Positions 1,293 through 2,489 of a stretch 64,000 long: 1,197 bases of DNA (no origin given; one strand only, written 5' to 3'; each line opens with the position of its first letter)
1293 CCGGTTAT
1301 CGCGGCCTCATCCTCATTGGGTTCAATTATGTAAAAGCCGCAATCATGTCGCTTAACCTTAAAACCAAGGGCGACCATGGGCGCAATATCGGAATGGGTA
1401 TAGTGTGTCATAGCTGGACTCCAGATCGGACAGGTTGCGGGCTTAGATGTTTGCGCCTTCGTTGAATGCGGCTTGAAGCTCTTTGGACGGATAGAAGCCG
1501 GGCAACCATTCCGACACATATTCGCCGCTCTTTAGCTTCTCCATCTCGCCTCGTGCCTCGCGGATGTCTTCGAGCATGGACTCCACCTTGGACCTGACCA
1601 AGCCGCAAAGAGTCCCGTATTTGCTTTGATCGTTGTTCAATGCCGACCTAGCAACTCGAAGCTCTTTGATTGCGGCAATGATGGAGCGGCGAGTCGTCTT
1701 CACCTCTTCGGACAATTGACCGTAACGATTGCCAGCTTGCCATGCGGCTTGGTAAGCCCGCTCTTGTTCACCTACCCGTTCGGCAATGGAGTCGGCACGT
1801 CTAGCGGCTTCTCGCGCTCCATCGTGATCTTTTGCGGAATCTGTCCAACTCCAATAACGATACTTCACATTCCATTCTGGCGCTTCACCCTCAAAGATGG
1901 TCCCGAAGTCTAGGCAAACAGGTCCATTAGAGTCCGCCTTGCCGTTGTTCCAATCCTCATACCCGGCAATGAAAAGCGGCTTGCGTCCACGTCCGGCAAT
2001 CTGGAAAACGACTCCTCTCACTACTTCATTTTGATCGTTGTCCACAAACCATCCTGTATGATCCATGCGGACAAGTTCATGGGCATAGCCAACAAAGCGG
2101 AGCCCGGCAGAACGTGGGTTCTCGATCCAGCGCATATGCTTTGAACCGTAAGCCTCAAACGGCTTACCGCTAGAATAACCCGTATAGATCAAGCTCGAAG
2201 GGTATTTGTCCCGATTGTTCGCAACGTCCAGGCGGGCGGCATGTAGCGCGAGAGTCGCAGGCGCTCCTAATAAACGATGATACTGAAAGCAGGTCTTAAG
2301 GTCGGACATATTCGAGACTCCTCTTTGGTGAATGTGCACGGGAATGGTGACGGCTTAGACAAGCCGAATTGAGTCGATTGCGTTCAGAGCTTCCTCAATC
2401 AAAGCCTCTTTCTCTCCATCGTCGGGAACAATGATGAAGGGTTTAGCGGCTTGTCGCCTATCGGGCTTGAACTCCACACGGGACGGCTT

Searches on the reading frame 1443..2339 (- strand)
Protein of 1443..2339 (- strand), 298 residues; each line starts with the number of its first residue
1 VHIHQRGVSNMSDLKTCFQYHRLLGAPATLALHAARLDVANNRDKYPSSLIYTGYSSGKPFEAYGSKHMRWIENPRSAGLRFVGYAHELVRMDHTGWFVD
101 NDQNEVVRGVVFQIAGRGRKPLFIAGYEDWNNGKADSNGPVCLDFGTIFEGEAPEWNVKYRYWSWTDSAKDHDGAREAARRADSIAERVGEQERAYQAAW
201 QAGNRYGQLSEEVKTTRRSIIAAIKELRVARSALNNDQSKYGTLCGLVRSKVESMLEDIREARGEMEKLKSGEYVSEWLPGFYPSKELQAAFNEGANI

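Call 47: search_protein_families(library=phrogs, proteins=[window:1443-2339:-], max_evalue=0.001)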
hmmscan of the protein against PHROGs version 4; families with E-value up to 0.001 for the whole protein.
window:1443-2339:- (298 aa): 3 families
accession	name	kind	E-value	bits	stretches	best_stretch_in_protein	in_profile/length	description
phrog_8188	-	unknown function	3.2e-36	126.4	1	77-297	70-266/267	-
phrog_27363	-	unknown function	7.7e-12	46.4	1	77-126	51-100/221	-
phrog_33651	-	unknown function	0.00036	21.5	0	27-127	19-112/161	-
